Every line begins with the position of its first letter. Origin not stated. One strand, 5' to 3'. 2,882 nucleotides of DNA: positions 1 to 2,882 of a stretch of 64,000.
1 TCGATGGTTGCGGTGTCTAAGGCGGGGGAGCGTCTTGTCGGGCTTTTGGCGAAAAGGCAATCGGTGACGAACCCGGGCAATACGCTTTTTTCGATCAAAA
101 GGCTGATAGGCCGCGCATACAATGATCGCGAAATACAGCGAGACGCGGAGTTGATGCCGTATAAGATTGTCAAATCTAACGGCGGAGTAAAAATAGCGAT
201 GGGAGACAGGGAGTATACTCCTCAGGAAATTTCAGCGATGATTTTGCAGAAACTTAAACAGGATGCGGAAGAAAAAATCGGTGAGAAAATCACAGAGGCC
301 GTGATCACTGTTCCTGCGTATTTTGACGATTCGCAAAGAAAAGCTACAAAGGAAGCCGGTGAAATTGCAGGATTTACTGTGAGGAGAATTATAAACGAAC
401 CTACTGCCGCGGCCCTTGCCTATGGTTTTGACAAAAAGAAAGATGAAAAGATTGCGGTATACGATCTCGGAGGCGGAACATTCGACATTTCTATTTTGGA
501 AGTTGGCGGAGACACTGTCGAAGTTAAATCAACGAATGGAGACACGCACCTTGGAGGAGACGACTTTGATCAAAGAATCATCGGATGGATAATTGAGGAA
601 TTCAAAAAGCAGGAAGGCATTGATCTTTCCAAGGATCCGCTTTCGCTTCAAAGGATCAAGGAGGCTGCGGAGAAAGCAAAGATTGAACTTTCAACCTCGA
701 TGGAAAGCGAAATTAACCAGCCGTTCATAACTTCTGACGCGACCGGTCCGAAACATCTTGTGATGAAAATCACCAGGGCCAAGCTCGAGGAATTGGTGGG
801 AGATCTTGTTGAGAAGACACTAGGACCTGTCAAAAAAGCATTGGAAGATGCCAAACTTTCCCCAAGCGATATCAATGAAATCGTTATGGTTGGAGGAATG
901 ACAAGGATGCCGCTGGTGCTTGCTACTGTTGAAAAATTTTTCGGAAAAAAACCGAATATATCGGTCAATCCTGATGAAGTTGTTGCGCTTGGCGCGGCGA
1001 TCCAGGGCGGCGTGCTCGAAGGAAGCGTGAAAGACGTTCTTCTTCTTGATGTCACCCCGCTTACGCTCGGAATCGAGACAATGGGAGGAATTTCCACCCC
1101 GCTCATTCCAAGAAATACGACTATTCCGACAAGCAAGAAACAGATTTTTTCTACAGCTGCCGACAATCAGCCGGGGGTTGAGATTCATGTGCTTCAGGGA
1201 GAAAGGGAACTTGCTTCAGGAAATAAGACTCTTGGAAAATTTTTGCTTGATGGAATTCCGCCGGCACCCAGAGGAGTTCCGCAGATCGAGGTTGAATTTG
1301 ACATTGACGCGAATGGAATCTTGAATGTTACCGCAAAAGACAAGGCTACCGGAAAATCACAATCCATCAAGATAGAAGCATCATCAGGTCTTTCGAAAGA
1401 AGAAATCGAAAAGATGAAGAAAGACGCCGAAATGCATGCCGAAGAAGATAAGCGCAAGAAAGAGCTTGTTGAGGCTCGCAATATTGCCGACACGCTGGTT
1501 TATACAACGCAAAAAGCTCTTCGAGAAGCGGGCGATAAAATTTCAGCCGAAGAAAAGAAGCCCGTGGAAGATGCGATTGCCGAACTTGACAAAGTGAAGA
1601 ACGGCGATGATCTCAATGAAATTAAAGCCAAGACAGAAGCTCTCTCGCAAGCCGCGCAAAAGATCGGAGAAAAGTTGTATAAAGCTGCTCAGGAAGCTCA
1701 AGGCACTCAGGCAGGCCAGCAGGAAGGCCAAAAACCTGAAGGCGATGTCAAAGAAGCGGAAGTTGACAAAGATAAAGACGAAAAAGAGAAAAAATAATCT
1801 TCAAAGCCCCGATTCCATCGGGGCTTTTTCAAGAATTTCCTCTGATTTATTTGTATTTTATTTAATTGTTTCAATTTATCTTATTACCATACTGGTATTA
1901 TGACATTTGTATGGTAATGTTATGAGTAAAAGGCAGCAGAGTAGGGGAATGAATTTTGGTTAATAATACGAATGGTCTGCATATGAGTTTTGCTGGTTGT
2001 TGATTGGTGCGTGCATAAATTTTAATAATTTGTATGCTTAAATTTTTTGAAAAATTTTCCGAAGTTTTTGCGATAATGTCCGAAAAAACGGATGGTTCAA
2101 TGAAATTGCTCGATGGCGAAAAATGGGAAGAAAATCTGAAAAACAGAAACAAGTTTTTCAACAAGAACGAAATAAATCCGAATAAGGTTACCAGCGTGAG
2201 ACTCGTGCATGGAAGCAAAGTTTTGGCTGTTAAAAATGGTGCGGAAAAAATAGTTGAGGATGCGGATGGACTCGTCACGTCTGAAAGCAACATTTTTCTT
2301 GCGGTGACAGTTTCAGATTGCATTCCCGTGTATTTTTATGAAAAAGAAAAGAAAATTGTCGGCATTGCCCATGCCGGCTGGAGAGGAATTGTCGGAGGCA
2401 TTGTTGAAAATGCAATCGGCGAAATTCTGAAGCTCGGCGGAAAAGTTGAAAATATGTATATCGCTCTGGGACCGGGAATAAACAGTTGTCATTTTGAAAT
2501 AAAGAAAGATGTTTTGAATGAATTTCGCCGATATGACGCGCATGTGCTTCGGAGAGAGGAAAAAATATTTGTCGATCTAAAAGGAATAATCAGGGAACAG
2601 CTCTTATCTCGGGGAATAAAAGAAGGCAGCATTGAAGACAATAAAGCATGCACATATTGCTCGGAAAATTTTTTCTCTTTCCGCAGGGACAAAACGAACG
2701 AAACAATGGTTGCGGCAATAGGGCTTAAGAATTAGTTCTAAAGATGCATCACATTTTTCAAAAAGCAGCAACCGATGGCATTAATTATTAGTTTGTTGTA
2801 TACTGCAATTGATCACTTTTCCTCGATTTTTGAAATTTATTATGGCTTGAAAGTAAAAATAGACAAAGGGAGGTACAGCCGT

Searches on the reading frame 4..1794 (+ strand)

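Call 23: search_protein_families(library=pfam, proteins=[window:4-1794:+], max_evalue=0.001)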
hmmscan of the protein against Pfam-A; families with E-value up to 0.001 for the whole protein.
window:4-1794:+ (597 aa): 3 families
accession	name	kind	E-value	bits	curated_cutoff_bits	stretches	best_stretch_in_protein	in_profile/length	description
PF00012.26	HSP70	-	8.4e-236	784.3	20.6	1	2-560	37-599/599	Hsp70 protein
PF06723.19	MreB_Mbl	-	2.1e-17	63.4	27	1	77-333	74-317/327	MreB/Mbl protein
PF02782.22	FGGY_C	-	0.00099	19.4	27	0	261-337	120-196/198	FGGY family of carbohydrate kinases, C-terminal domain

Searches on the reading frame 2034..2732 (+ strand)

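Call 35: search_protein_families(library=pfam, proteins=[window:2034-2732:+], max_evalue=0.001)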
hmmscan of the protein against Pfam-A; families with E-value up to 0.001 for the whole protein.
window:2034-2732:+ (233 aa): 1 family
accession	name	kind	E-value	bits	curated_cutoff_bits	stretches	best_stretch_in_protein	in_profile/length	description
PF02578.20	Cu-oxidase_4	-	4.9e-53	180.4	22.9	1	32-226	26-234/238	Multi-copper polyphenol oxidoreductase laccase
